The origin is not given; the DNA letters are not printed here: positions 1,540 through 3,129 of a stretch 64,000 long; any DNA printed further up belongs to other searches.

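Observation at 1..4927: Bacterial-style Tad module (TadA-like ATPase + split TadB/TadC-like platform proteins) next to a HEAT-repeat gene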

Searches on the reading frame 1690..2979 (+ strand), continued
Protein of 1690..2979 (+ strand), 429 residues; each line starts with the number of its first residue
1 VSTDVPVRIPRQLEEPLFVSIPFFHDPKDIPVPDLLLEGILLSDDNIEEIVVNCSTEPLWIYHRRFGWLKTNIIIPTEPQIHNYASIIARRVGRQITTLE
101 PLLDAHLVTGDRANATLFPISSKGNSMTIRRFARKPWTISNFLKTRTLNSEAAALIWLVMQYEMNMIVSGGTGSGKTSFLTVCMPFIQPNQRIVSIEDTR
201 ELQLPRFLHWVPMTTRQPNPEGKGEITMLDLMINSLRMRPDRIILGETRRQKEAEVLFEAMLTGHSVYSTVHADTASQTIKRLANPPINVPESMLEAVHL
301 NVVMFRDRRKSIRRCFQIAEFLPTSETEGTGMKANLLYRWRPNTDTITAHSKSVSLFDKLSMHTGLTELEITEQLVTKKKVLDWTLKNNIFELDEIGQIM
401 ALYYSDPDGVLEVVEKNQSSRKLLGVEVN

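Call 15: find_related_loci(query=window:1690-2979:+, collection=genome_contigs, flank=10000)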
Query window:1690-2979:+ (429 aa) in genome_contigs; peptide patterns used: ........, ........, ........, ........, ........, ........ (x = any residue, [..] = any of these).
471 stretches matched a pattern; 415 encode a relative of the query (tblastn E <= 1e-3); the best 80 are kept; 80 distinct loci.
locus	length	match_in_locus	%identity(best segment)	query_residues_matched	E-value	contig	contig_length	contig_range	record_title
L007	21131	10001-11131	63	41-417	2e-177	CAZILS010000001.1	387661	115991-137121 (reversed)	MAG TPA_asm: uncultured archaeon isolate SRP141376_co4_238 genome assembly, contig: NODE_6_length_387661_cov_17.188526,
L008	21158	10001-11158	64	41-425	2e-174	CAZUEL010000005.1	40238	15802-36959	MAG TPA_asm: Candidatus Woesearchaeota archaeon isolate SRP269290_co3_839 genome assembly, contig: NODE_813_length_40238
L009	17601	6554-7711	62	41-425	1e-170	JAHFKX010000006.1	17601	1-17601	MAG: Candidatus Woesearchaeota archaeon isolate nzgw42 NODE_3510_length_17602_cov_2.765231, whole genome shotgun sequenc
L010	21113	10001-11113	63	42-414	1e-169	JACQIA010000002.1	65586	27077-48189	MAG: Candidatus Aenigmatarchaeota archaeon isolate NC_groundwater_1113_Ag_S-0.1um_37_102 S_p1_S3_coassembly_k141_99388,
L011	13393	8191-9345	62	40-424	9e-169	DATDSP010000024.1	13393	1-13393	MAG TPA_asm: Candidatus Nanoarchaeia archaeon isolate SMAG_U8006 k141_1390802, whole genome shotgun sequence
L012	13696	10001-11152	59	41-424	2e-168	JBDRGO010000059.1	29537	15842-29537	MAG: Candidatus Iainarchaeum archaeon isolate MEGAHIT-group-1.438 k141_5001675, whole genome shotgun sequence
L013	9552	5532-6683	60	41-424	2e-167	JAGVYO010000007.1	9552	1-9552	Candidatus Woesearchaeota archaeon isolate RIFCSPLOWO2_01_FULL_50_16 rifcsplowo2_01_scaffold_21670, whole genome shotgun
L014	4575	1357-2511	62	40-424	4e-171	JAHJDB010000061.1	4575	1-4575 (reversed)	MAG: Nanoarchaeota archaeon isolate Modern_marine.mb.327 Modern_marine.mb.327_k141_1486015, whole genome shotgun sequenc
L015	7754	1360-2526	60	40-425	3e-166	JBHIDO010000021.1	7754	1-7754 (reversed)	MAG: Candidatus Aenigmatarchaeota archaeon isolate b3.sp3_bin.47 NODE_3541_length_7754_cov_6.865177, whole genome shotgu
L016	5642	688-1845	60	40-424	4e-168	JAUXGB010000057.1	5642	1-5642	MAG: Candidatus Altiarchaeota archaeon isolate CSMAG_2918 CSMAG_2918_k117_200809_length_5642_cov_25.0000, whole genome s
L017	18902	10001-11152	63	40-424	2e-165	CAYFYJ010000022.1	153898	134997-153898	MAG TPA_asm: uncultured archaeon isolate ERP108616_co1_428 genome assembly, contig: k119_1824477, whole genome shotgun s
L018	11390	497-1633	61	41-419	2e-165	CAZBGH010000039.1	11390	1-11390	MAG TPA_asm: uncultured Methanosarcinales archaeon isolate binchicken_co21_254 genome assembly, contig: NODE_4461_length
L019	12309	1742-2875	62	41-417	3e-164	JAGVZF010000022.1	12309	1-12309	Candidatus Woesearchaeota archaeon isolate RIFCSPHIGHO2_01_FULL_29_27 rifcsphigho2_01_scaffold_15726, whole genome shotg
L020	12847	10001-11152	62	41-424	1e-163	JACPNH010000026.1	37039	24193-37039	MAG: Candidatus Woesearchaeota archaeon isolate NC_groundwater_570_Ag_S-0.1um_32_8 S35_SO-1_scaffold_242286, whole genom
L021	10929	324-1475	62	41-424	5e-163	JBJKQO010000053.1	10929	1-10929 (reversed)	MAG: Candidatus Woesearchaeota archaeon isolate Bin_36 S1Ck127_1505943_flag_1_multi_7.9935_len_10929, whole genome shotg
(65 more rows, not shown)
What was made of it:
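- On DPANN-conserved T4P locus: 51-64% identity to 80 genome-collection loci, labelled as archaea (overwhelmingly DPANN) except one bacterial label (call 15).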

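Call 17: find_encoding_contigs(protein=P0008, flank=10000, max_places=1)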
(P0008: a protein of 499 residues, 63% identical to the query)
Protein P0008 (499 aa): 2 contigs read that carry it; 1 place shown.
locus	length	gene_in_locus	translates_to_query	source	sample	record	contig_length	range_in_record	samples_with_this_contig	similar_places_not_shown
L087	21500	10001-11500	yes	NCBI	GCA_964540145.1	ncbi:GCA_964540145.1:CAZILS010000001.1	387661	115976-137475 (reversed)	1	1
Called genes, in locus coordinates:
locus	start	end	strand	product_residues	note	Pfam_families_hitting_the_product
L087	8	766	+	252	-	PF06560:GPI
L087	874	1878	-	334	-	PF00044:Gp_dh_N, PF02800:Gp_dh_C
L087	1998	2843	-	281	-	-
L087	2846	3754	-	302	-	-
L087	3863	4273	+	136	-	-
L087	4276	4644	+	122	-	-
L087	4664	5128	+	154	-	-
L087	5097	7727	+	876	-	PF00092:VWA, PF13519:VWA_2 (weak)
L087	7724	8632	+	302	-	-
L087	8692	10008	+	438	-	-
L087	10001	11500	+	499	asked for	PF00437:T2SSE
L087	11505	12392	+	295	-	PF00482:T2SSF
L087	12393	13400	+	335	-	PF00482:T2SSF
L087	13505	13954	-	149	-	-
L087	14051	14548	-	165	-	PF01467:CTP_transf_like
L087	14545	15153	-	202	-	PF01121:CoaE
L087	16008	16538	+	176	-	-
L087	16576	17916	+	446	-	PF02878:PGM_PMM_I, PF02879:PGM_PMM_II, PF02880:PGM_PMM_III, PF00408:PGM_PMM_IV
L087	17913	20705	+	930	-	-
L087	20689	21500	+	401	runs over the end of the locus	PF01835:MG2 (faint)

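Call 18: find_encoding_contigs(protein=P0004, flank=10000, max_places=1)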
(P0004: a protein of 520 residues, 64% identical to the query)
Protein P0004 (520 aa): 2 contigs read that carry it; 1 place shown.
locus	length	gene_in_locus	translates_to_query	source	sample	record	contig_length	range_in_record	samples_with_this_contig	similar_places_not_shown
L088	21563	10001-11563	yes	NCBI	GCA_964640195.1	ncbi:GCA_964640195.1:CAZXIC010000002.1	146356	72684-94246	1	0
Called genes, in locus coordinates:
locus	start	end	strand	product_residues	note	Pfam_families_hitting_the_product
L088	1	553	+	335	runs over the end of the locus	-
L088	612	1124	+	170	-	-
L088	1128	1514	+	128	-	-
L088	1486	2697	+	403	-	PF13385:Laminin_G_3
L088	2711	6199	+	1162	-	PF00092:VWA (weak)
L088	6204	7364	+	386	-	-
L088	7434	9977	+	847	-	-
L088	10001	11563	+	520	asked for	PF00437:T2SSE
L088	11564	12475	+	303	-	PF00482:T2SSF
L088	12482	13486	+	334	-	PF00482:T2SSF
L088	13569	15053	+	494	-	PF13231:PMT_2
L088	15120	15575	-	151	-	-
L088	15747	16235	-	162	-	PF01467:CTP_transf_like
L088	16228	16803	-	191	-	PF01121:CoaE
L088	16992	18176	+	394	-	PF13439:Glyco_transf_4, PF13477:Glyco_trans_4_2 (weak), PF13579:Glyco_trans_4_4, PF20706:GT4-conflict (faint), PF00534:Glycos_transf_1, PF13692:Glyco_trans_1_4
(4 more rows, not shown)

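Call 19: find_encoding_contigs(protein=P0053, flank=10000, max_places=1)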
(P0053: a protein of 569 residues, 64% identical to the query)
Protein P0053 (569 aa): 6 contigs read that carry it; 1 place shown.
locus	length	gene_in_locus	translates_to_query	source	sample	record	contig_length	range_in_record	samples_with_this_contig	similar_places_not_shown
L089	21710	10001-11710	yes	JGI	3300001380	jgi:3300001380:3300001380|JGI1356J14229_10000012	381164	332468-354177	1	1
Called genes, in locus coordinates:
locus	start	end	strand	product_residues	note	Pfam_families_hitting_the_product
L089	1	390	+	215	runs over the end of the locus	-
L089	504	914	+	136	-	-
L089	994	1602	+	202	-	-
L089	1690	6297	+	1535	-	PF13385:Laminin_G_3, PF00092:VWA, PF13519:VWA_2 (weak)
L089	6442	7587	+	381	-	-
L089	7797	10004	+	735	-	-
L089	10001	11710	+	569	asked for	PF00437:T2SSE, PF23989:PilB3_C (weak)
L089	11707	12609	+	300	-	PF00482:T2SSF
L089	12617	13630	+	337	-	PF00482:T2SSF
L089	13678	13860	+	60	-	-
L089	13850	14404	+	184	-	-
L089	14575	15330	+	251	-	PF13481:AAA_25 (weak), PF23442:DUF7125, PF03796:DnaB_C (weak), PF06745:ATPase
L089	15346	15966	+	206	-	PF06745:ATPase, PF05763:DUF835 (weak), PF24336:DUF7504, PF23365:DUF7090 (weak)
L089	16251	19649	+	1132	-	-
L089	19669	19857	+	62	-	-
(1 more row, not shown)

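Call 25: list_cluster_members(proteins=[window:1690-2979:+, window:2980-3915:+, window:3917-4927:+, window:32373-34109:+, window:29229-30314:-, window:12534-13727:-])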
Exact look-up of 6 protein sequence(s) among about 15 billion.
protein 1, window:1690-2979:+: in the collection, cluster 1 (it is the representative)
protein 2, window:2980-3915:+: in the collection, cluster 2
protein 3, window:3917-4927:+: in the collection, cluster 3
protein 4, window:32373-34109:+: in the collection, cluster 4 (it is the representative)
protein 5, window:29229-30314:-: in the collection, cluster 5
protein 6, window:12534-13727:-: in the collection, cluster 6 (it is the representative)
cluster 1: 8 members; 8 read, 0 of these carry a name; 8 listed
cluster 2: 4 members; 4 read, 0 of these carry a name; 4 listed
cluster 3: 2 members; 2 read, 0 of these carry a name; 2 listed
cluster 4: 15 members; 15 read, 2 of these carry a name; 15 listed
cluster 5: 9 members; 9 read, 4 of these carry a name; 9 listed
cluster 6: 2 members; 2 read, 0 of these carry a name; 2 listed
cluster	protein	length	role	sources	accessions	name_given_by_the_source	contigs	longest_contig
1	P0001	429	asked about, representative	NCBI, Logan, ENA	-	-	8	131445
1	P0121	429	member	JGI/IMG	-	-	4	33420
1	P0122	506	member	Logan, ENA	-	-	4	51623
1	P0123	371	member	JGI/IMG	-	-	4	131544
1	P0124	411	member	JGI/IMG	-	-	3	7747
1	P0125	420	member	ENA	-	-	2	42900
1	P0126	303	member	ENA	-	-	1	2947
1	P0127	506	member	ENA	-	-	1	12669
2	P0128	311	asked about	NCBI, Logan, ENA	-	-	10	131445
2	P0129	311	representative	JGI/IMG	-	-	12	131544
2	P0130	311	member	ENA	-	-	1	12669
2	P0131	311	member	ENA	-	-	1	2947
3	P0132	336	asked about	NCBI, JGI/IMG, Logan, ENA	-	-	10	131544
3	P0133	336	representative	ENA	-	-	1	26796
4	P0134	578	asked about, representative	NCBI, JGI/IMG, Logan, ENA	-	-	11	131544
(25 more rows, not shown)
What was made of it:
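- Taxon: GluRS and TyrRS cluster mates are named Candidatus Undinarchaeales (call 25).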

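Call 27: find_encoding_contigs(protein=P0122, flank=10000, max_places=4)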
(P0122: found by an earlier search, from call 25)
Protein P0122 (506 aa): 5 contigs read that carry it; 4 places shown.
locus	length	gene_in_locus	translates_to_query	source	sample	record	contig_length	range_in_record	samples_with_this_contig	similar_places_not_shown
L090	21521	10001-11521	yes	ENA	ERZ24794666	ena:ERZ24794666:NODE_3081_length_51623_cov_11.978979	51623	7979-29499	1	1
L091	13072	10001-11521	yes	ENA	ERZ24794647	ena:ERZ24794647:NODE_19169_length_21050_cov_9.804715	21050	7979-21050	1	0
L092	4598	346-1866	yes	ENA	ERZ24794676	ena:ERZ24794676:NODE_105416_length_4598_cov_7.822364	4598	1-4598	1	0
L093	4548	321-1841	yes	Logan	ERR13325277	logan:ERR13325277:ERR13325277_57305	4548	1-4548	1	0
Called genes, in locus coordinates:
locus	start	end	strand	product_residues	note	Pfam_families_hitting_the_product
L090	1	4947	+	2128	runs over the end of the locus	PF01839:FG-GAP (faint), PF13517:FG-GAP_3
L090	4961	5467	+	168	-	-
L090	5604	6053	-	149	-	PF18902:DUF5658 (weak)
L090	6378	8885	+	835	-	-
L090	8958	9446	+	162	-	-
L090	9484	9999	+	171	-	-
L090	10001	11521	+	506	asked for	PF00437:T2SSE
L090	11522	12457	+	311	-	PF00482:T2SSF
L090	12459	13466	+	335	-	PF00482:T2SSF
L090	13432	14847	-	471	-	PF26314:MptA_B_family, PF09594:GT87 (weak), PF05007:Mannosyl_trans (weak)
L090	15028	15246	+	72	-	PF01106:NifU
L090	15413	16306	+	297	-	PF00355:Rieske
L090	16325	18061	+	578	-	PF02683:DsbD_TM, PF13386:DsbD_2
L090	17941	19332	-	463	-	PF13360:PQQ_2 (faint), PF13517:FG-GAP_3 (faint), PF14783:BBS2_Mid (faint), PF15907:Itfg2 (faint), PF23743:Beta-prop_BBS7 (faint), PF13570:Beta-prop_ACSF4, PF25292:Beta-prop_CGLA (weak)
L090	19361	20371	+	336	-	PF00586:AIRS, PF02769:AIRS_C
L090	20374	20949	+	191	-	-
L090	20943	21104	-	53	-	-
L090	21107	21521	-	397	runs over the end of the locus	PF03463:eRF1_1, PF18854:baeRF_family10, PF18859:acVLRF1, PF03464:eRF1_2, PF03465:eRF1_3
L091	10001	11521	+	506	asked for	PF00437:T2SSE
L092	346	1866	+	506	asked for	PF00437:T2SSE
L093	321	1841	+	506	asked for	PF00437:T2SSE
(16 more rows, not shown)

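Call 31: find_encoding_contigs(protein=P0127, flank=10000, max_places=4)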
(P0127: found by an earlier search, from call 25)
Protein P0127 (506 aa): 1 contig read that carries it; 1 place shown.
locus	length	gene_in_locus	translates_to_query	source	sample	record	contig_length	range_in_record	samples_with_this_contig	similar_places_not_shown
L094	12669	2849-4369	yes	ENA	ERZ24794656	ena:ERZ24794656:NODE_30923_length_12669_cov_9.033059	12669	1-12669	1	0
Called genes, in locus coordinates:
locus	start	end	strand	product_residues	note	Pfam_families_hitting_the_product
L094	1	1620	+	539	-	?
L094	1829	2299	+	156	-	-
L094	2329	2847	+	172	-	-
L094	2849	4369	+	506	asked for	PF00437:T2SSE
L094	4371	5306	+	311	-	PF00482:T2SSF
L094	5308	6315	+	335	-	PF00482:T2SSF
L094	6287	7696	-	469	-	PF26314:MptA_B_family, PF09594:GT87 (weak)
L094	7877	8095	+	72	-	PF01106:NifU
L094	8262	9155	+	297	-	PF00355:Rieske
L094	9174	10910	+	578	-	PF02683:DsbD_TM, PF13386:DsbD_2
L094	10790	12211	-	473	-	PF13517:FG-GAP_3 (faint), PF13360:PQQ_2 (faint), PF15907:Itfg2 (faint), PF25292:Beta-prop_CGLA (faint), PF14783:BBS2_Mid (faint), PF23743:Beta-prop_BBS7 (faint), PF13570:Beta-prop_ACSF4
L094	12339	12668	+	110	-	?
